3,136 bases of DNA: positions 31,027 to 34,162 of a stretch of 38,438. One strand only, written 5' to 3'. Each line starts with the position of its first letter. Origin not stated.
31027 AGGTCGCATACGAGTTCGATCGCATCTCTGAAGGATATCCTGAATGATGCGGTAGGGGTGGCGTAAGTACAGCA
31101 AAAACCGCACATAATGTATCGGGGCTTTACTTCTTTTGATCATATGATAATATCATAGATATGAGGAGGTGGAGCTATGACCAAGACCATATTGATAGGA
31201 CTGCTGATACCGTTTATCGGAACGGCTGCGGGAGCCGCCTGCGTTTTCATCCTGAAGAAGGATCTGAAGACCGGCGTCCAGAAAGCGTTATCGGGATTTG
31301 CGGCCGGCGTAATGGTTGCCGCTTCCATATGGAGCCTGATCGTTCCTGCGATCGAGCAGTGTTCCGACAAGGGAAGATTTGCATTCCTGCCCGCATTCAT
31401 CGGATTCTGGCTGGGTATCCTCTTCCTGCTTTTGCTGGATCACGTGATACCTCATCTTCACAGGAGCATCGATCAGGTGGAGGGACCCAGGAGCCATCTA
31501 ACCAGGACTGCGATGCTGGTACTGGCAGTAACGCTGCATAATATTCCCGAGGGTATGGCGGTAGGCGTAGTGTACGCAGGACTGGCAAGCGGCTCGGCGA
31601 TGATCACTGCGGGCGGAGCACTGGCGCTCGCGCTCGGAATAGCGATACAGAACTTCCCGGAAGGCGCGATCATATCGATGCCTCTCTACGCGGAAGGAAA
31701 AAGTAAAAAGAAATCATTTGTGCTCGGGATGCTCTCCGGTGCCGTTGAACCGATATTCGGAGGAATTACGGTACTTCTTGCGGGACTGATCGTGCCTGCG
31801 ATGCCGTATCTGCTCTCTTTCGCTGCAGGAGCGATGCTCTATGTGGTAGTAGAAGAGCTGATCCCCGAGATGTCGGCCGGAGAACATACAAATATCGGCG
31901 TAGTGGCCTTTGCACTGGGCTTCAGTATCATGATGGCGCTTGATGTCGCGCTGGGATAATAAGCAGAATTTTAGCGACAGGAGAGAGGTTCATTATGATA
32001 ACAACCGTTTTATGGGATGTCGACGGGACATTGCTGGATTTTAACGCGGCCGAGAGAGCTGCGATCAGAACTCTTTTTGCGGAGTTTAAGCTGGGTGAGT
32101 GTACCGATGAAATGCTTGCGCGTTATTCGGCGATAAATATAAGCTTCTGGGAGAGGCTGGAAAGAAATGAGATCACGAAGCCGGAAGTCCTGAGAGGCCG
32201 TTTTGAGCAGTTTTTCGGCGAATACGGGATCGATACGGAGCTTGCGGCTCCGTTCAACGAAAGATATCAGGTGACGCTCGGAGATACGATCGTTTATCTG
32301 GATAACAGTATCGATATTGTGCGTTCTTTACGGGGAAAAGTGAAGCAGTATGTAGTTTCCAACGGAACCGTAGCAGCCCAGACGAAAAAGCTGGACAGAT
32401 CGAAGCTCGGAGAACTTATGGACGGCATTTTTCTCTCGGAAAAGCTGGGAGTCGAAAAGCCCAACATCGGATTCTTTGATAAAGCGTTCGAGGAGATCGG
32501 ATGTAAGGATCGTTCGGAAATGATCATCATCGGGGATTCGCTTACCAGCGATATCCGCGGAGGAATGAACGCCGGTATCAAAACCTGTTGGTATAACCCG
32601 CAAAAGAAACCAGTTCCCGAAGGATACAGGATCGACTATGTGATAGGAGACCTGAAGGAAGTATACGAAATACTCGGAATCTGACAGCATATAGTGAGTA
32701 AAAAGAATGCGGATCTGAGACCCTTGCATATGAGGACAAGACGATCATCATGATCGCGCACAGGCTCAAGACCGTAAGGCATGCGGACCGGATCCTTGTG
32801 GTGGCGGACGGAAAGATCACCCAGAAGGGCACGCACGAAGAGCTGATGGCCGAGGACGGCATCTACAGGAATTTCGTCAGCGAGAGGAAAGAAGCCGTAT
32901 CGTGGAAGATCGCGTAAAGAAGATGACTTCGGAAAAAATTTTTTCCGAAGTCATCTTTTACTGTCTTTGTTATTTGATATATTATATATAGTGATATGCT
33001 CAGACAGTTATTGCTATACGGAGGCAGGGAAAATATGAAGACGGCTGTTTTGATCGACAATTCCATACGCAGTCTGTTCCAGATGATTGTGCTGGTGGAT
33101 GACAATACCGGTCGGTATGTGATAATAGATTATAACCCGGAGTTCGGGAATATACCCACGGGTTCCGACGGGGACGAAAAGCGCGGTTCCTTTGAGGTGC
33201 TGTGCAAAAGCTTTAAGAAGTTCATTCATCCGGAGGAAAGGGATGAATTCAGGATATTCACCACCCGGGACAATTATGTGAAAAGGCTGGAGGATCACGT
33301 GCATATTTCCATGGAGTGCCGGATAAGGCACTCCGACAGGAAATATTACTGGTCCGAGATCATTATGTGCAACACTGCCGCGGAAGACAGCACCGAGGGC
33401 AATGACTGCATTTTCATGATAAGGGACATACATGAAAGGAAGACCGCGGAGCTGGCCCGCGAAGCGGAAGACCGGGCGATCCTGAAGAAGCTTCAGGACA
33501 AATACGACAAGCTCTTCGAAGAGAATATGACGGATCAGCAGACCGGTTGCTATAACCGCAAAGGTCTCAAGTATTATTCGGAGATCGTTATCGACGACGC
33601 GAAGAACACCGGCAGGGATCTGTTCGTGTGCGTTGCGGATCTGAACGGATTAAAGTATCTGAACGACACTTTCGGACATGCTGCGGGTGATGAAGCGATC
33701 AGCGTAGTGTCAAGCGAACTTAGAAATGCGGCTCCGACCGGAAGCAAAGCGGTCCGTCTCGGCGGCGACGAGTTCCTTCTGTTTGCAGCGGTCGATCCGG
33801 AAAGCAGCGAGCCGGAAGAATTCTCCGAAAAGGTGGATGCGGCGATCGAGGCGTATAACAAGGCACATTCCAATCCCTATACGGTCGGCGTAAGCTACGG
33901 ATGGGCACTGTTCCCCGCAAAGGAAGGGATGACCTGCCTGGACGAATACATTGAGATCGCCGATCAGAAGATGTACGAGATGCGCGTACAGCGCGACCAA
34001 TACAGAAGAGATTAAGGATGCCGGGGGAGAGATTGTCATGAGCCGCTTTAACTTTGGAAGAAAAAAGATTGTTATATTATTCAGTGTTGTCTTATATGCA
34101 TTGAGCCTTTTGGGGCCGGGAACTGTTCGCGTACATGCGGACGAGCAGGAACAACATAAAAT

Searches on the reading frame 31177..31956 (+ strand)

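Call 17: search_protein_families(library=pfam, proteins=[window:31177-31956:+], max_evalue=0.0001)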
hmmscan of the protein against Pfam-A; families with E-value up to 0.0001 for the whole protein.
window:31177-31956:+ (260 aa): 1 family
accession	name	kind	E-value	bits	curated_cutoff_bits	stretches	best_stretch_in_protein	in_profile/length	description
PF02535.28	Zip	-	1.9e-23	83.6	35.1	2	104-255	171-322/323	ZIP Zinc transporter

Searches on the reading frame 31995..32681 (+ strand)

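Call 17: search_protein_families(library=pfam, proteins=[window:31995-32681:+], max_evalue=0.0001)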
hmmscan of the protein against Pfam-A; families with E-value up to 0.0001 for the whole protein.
window:31995-32681:+ (229 aa): 3 families
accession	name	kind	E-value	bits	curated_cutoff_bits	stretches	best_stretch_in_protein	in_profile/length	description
PF13419.12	HAD_2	-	4.5e-19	69.7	23.8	1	5-199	1-177/178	Haloacid dehalogenase-like hydrolase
PF00702.32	Hydrolase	-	9.1e-17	62.5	26.4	1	2-194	1-191/191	haloacid dehalogenase-like hydrolase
PF13242.12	Hydrolase_like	-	3.1e-11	43.5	22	1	154-222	3-74/75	HAD-hyrolase-like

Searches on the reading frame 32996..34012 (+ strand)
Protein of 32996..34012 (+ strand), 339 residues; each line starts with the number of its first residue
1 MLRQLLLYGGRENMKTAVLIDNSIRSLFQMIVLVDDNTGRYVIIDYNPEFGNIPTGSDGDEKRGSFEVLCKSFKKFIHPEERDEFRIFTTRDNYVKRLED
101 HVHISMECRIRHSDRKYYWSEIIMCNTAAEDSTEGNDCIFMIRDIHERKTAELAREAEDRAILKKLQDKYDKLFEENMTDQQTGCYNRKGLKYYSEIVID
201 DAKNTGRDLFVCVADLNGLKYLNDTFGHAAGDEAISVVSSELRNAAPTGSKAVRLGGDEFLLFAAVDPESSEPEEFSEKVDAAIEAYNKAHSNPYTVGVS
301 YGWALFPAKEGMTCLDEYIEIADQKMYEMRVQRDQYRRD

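Call 17: search_protein_families(library=pfam, proteins=[window:32996-34012:+], max_evalue=0.0001)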
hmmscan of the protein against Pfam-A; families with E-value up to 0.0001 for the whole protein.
window:32996-34012:+ (339 aa): 1 family
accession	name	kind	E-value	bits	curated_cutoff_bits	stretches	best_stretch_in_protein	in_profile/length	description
PF00990.26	GGDEF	-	2.8e-23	82.9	23.8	1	178-332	2-157/161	Diguanylate cyclase, GGDEF domain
